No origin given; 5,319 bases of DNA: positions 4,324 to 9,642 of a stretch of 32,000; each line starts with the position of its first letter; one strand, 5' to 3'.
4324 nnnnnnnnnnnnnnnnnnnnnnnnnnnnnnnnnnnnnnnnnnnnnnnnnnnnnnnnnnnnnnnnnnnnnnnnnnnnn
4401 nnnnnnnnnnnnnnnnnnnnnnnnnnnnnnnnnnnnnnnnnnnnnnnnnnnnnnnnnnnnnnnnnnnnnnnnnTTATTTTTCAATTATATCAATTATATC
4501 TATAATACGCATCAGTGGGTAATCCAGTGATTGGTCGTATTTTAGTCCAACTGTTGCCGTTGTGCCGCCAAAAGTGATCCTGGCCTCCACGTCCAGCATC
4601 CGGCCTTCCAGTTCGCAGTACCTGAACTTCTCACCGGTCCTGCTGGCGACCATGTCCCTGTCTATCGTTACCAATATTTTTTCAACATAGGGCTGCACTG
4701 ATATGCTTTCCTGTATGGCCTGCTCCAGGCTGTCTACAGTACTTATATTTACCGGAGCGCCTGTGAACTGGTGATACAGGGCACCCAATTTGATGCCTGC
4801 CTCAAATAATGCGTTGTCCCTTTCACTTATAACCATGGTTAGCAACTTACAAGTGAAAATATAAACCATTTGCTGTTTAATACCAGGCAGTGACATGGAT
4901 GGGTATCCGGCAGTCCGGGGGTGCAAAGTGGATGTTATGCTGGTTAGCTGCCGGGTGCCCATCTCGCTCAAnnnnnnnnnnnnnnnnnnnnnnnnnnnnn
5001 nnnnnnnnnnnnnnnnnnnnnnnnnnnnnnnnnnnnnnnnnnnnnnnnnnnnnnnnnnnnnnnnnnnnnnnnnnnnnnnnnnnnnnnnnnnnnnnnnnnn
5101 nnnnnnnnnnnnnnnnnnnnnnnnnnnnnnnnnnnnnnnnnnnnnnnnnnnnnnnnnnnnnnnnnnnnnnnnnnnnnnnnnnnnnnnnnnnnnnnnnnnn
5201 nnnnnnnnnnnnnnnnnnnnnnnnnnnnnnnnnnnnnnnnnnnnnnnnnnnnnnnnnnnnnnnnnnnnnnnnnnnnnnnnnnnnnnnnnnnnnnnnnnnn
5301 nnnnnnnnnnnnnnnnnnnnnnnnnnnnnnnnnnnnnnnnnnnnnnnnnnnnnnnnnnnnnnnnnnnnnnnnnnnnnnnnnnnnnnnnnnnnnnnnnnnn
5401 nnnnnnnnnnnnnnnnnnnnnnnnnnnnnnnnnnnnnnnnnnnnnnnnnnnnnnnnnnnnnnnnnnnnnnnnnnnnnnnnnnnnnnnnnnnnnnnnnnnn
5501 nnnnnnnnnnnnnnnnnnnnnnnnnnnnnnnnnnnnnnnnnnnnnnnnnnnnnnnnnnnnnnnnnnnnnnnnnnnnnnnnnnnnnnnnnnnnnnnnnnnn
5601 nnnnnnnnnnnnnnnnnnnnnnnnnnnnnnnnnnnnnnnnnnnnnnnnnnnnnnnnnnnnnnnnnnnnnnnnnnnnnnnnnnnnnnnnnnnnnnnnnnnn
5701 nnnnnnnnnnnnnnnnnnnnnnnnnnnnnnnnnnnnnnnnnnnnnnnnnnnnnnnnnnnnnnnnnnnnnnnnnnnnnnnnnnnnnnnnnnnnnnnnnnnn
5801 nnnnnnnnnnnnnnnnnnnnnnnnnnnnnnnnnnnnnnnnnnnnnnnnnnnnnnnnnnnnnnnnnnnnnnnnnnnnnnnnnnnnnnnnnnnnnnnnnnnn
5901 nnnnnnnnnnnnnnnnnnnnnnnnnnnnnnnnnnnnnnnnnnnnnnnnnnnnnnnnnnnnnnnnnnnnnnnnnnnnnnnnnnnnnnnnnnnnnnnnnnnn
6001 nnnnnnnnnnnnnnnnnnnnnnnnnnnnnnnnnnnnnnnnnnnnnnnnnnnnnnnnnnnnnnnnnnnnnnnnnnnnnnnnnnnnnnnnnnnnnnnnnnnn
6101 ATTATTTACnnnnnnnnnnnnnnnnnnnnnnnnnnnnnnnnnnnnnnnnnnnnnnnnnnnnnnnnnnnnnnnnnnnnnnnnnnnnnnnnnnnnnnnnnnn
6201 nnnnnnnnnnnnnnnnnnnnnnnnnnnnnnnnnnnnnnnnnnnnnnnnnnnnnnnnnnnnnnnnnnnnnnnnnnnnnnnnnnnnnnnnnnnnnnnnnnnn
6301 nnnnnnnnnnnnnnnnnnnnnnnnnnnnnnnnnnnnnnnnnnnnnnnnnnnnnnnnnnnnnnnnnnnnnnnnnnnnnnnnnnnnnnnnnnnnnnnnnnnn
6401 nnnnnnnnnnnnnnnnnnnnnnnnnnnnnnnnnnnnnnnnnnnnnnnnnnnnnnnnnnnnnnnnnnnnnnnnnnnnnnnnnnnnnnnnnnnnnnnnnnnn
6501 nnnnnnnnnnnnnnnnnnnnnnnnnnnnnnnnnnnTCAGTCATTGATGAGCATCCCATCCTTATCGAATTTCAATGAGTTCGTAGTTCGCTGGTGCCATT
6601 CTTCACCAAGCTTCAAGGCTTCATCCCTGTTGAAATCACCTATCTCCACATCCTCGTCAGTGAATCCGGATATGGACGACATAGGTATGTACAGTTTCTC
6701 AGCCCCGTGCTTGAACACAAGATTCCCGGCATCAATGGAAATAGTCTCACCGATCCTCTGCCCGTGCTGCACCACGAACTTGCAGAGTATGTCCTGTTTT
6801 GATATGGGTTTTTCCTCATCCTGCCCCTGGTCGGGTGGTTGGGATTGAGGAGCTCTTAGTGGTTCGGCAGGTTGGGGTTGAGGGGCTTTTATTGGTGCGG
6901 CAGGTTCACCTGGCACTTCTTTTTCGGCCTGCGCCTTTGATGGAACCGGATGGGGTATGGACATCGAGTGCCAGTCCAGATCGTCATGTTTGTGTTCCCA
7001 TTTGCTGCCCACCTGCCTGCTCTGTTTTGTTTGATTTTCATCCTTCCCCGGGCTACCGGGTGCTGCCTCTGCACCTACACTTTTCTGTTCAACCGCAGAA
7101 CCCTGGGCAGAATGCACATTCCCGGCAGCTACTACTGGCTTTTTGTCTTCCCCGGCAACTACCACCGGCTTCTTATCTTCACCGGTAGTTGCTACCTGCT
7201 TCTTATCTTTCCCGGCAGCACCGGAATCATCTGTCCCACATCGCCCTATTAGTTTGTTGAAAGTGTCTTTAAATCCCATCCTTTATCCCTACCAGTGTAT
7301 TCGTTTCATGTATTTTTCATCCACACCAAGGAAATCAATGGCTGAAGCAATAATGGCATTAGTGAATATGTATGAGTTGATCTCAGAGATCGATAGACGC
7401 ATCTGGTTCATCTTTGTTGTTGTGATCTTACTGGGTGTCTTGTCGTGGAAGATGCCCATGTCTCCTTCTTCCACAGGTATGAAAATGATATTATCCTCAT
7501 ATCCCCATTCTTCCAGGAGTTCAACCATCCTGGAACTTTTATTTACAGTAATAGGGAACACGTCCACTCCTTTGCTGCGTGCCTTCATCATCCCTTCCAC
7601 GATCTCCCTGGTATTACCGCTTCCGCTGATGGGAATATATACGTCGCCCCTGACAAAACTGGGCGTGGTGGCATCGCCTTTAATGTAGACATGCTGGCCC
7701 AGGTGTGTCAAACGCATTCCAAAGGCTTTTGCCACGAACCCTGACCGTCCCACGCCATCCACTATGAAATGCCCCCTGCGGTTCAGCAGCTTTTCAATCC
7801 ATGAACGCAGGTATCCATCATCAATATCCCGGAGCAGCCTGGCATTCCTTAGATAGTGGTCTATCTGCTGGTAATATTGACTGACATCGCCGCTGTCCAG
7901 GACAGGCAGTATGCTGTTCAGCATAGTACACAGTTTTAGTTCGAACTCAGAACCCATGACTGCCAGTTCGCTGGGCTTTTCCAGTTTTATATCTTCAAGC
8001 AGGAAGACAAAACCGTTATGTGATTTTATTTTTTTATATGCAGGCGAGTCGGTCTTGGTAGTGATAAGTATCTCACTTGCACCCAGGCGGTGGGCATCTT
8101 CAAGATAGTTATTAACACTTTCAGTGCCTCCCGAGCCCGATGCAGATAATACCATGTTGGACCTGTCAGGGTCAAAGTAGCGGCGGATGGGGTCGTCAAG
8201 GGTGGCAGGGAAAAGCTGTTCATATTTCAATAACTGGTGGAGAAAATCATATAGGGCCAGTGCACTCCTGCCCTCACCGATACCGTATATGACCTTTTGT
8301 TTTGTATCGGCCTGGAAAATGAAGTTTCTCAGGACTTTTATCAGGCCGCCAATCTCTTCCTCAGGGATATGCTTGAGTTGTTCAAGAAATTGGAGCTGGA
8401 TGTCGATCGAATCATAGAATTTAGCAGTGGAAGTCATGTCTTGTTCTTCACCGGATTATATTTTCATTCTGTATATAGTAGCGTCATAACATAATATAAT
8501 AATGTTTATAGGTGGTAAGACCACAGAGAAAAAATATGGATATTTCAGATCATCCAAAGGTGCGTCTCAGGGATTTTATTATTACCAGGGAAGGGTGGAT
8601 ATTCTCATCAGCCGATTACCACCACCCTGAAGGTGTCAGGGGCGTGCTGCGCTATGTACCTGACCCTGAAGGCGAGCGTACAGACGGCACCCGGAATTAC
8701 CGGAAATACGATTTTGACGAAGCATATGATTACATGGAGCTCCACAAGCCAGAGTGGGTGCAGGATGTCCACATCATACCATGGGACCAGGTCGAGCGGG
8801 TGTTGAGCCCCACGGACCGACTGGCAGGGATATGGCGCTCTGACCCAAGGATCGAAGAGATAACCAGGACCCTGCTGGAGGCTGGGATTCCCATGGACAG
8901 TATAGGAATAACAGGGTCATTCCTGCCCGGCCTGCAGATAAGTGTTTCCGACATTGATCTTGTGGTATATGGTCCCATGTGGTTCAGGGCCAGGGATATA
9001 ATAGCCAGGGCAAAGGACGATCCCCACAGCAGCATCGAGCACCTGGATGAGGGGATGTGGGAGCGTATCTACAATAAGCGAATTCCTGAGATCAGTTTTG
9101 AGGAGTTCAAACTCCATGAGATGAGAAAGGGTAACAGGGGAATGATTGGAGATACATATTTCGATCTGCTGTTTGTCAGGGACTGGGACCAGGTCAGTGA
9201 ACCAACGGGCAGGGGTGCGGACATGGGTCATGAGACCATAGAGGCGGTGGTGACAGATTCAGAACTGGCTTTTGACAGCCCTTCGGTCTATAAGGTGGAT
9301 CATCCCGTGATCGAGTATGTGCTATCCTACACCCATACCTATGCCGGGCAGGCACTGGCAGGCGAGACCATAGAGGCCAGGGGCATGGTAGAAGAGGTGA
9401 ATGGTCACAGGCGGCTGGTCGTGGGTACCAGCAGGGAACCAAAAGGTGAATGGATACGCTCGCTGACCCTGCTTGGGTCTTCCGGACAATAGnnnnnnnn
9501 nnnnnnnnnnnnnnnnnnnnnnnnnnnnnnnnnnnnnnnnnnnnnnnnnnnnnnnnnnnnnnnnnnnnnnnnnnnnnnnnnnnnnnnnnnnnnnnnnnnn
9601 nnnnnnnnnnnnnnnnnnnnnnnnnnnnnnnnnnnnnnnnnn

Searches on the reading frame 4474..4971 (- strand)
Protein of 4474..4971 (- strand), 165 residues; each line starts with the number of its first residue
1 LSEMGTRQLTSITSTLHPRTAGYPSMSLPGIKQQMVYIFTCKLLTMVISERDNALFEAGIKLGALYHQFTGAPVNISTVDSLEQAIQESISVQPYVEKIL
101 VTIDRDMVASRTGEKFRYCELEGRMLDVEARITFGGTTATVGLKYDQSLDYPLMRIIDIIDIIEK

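Call 14: search_protein_families(library=pfam, proteins=[window:4474-4971:-], max_evalue=0.01)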
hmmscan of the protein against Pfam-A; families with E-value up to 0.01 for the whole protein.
window:4474-4971:- (165 aa): 1 family
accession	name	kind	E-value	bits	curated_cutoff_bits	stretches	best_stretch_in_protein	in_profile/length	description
PF04038.17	DHNA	-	3e-40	137.5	25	1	49-156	1-107/108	Dihydroneopterin aldolase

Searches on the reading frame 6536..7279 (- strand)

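Call 14: search_protein_families(library=pfam, proteins=[window:6536-7279:-], max_evalue=0.01)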
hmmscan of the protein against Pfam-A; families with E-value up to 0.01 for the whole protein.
window:6536-7279:- (247 aa): 1 family
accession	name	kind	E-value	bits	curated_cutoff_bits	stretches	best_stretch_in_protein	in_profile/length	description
PF19023.6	DUF5749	-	9.7e-16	58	28.2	1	165-236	1-72/78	Family of unknown function (DUF5749)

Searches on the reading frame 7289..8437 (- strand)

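Call 14: search_protein_families(library=pfam, proteins=[window:7289-8437:-], max_evalue=0.01)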
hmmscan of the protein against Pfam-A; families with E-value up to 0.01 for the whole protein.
window:7289-8437:- (382 aa): 2 families
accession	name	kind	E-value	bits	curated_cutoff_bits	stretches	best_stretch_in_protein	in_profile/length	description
PF01380.27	SIS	-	7.6e-11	42.4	25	1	219-306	3-96/131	SIS domain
PF13580.11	SIS_2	-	8.9e-06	26.2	27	0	261-297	101-137/138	SIS domain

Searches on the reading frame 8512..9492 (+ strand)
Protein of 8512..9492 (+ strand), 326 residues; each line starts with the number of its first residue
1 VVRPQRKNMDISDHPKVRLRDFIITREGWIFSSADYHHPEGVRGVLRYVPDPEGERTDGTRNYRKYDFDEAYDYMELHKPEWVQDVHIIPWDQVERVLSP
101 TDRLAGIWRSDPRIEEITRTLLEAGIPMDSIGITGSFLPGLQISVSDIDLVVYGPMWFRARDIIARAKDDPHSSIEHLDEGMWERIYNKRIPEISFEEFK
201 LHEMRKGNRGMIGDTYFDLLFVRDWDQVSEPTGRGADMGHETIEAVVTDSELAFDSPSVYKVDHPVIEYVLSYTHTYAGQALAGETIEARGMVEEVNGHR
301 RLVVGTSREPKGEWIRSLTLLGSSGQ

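Call 14: search_protein_families(library=pfam, proteins=[window:8512-9492:+], max_evalue=0.01)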
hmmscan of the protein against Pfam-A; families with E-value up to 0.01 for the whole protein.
window:8512-9492:+ (326 aa): 1 family
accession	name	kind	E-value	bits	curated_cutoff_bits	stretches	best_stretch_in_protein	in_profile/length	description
PF01909.29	NTP_transf_2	-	0.0014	19.4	21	1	128-160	14-46/93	Nucleotidyltransferase domain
